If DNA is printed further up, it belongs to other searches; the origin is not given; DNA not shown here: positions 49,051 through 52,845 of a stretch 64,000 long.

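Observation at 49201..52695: Cy-A-PCP module with cysteine-type adenylation signature (thiazoline-forming)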

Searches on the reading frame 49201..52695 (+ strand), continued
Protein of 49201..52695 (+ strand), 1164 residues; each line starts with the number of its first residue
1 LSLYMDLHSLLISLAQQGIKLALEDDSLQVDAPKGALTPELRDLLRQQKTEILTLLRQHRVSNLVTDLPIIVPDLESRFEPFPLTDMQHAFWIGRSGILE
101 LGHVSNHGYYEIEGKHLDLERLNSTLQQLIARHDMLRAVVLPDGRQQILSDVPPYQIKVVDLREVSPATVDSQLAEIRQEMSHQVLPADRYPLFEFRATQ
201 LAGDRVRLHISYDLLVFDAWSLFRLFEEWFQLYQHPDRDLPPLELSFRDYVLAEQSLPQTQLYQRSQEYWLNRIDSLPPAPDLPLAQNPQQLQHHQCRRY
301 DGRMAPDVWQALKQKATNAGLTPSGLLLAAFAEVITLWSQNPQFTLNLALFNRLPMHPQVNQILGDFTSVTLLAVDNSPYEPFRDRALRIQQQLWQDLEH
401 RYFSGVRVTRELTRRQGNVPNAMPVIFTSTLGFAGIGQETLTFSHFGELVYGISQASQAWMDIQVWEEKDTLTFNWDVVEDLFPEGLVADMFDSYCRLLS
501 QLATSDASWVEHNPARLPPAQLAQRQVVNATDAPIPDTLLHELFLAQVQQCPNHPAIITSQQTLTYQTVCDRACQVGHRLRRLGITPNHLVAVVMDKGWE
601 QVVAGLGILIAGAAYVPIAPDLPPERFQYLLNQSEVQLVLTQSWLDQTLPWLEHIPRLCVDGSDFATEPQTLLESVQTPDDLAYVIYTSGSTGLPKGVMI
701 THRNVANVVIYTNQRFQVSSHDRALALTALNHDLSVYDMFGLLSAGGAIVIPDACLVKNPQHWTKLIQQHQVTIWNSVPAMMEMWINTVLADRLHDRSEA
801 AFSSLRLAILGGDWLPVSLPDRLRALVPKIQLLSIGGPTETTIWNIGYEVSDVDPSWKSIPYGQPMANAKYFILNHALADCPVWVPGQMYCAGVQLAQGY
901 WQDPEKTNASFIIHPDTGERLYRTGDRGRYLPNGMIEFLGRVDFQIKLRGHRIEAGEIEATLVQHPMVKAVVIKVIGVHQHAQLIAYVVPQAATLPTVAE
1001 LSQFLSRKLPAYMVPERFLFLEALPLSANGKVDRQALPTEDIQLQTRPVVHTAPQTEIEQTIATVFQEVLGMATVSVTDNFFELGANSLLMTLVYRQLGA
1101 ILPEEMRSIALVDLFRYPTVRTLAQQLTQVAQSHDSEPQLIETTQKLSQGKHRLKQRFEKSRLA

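Call 71: get_annotated_region(hit=H1, flank=20000)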
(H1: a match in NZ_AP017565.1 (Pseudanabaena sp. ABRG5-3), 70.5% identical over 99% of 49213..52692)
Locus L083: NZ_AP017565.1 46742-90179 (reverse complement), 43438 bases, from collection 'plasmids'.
description: Pseudanabaena sp. ABRG5-3 plasmid ABRG53e, complete sequence
organism: Pseudanabaena sp. ABRG5-3 (NCBI taxid 685565)
taxonomy: Bacteria; Cyanobacteriota; Cyanophyceae; Pseudanabaenales; Pseudanabaenaceae; Pseudanabaena; Pseudanabaena sp. ABRG5-3
host: -; source: -; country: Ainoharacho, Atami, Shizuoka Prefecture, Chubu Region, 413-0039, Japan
typing (MOB-suite, as given by PLSDB): non-mobilizable
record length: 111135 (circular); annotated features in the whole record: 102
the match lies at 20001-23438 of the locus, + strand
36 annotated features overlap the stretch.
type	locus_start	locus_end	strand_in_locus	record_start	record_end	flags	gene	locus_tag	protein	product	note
CDS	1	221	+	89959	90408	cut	cynS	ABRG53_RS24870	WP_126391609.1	cyanase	GO:0009636 - response to toxic substance [Evidence IEA]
CDS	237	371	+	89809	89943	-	-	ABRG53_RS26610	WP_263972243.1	hypothetical protein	-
CDS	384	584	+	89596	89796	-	-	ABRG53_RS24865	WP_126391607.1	hypothetical protein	-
CDS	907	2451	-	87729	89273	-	-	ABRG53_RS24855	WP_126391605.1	AAA family ATPase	-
CDS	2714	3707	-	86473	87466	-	-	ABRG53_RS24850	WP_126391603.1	IS1 family transposase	-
CDS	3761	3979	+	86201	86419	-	-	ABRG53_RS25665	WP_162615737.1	hypothetical protein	-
CDS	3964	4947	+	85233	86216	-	-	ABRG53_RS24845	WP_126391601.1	SDR family NAD(P)-dependent oxidoreductase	-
CDS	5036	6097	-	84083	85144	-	-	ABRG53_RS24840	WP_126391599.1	iron-siderophore ABC transporter substrate-binding protein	GO:0015891 - siderophore transport [Evidence IEA]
CDS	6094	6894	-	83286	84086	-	-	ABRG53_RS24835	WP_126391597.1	ABC transporter ATP-binding protein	-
CDS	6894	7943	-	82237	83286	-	-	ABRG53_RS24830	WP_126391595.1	iron ABC transporter permease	GO:0006826 - iron ion transport [Evidence IEA]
CDS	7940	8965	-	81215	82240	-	-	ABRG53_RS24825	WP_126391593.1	iron ABC transporter permease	GO:0006826 - iron ion transport [Evidence IEA]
CDS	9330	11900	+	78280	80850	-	-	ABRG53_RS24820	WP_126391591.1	TonB-dependent siderophore receptor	GO:0015891 - siderophore transport [Evidence IEA]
CDS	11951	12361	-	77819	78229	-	-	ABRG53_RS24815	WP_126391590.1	hypothetical protein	-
CDS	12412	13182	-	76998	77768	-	-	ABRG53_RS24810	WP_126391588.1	thioesterase II family protein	-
CDS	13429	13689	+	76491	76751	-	-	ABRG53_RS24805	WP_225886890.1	acyl carrier protein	-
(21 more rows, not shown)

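Call 79: find_encoding_contigs(protein=P0128, flank=10000, max_places=3)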
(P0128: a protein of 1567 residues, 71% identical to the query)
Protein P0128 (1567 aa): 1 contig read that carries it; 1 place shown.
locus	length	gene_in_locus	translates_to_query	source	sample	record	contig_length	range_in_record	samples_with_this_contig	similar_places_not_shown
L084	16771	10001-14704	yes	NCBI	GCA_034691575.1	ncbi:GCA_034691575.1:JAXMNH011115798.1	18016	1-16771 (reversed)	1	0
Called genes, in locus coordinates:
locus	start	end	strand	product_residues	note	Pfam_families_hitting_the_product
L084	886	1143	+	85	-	-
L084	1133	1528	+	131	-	PF01648:ACPS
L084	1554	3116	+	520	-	PF00501:AMP-binding, PF13193:AMP-binding_C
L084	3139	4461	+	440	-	PF00425:Chorismate_bind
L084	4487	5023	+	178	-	PF01648:ACPS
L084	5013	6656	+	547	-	PF01266:DAO (faint), PF01494:FAD_binding_3, PF03486:HI0933_like (faint), PF07992:Pyr_redox_2 (faint), PF04820:Trp_halogenase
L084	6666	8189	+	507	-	PF00108:Thiolase_N (weak), PF08545:ACP_syn_III, PF08541:ACP_syn_III_C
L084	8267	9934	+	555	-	PF01266:DAO (faint), PF01494:FAD_binding_3, PF04820:Trp_halogenase (faint), PF07992:Pyr_redox_2 (faint)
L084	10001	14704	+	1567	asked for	PF18563:TubC_N, PF00668:Condensation, PF00501:AMP-binding, PF08241:Methyltransf_11, PF08242:Methyltransf_12, PF13489:Methyltransf_23, PF13649:Methyltransf_25, PF13847:Methyltransf_31, +2 more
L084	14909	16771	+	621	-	?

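Call 84: find_encoding_contigs(protein=P0105, flank=10000, max_places=2)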
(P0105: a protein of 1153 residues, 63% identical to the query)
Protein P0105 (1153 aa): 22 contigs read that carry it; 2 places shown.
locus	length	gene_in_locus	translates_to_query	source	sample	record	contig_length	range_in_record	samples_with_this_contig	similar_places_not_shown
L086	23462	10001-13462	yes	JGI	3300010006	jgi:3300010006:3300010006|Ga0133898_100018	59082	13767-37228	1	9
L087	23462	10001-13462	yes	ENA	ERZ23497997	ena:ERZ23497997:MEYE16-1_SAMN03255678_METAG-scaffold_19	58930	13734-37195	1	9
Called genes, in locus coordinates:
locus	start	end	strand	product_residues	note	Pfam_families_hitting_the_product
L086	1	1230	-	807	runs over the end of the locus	PF11741:AMIN (weak), PF07715:Plug, PF00593:TonB_dep_Rec_b-barrel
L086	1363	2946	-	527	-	PF00501:AMP-binding, PF13193:AMP-binding_C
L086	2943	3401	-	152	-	PF01648:ACPS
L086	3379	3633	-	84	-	-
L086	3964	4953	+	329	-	PF12833:HTH_18, PF00165:HTH_AraC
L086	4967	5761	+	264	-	PF04072:LCM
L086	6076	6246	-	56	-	-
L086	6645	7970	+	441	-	PF00425:Chorismate_bind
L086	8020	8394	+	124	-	-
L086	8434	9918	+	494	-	PF08545:ACP_syn_III, PF00550:PP-binding (faint), PF08541:ACP_syn_III_C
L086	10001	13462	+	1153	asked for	PF18563:TubC_N, PF00668:Condensation, PF00501:AMP-binding, PF13193:AMP-binding_C, PF00550:PP-binding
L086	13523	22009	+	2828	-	PF00109:ketoacyl-synt, PF02801:Ketoacyl-synt_C, PF16197:KAsynt_C_assoc, PF00698:Acyl_transf_1, PF22336:RhiE-like_linker, PF22621:CurL-like_PKS_C, PF21394:Beta-ketacyl_N, PF00106:adh_short, +8 more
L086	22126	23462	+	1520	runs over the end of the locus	PF00668:Condensation, PF00501:AMP-binding, PF13193:AMP-binding_C (faint), PF08241:Methyltransf_11 (weak), PF08242:Methyltransf_12, PF13489:Methyltransf_23 (weak), PF13649:Methyltransf_25 (weak), PF00550:PP-binding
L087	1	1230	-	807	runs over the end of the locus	PF11741:AMIN (weak), PF07715:Plug, PF00593:TonB_dep_Rec_b-barrel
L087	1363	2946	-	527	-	PF00501:AMP-binding, PF13193:AMP-binding_C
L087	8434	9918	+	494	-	PF08545:ACP_syn_III, PF00550:PP-binding (faint), PF08541:ACP_syn_III_C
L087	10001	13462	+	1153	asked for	PF18563:TubC_N, PF00668:Condensation, PF00501:AMP-binding, PF13193:AMP-binding_C, PF00550:PP-binding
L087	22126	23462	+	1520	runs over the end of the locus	PF00668:Condensation, PF00501:AMP-binding, PF13193:AMP-binding_C (faint), PF08241:Methyltransf_11 (weak), PF08242:Methyltransf_12, PF13489:Methyltransf_23, PF13649:Methyltransf_25 (weak), PF00550:PP-binding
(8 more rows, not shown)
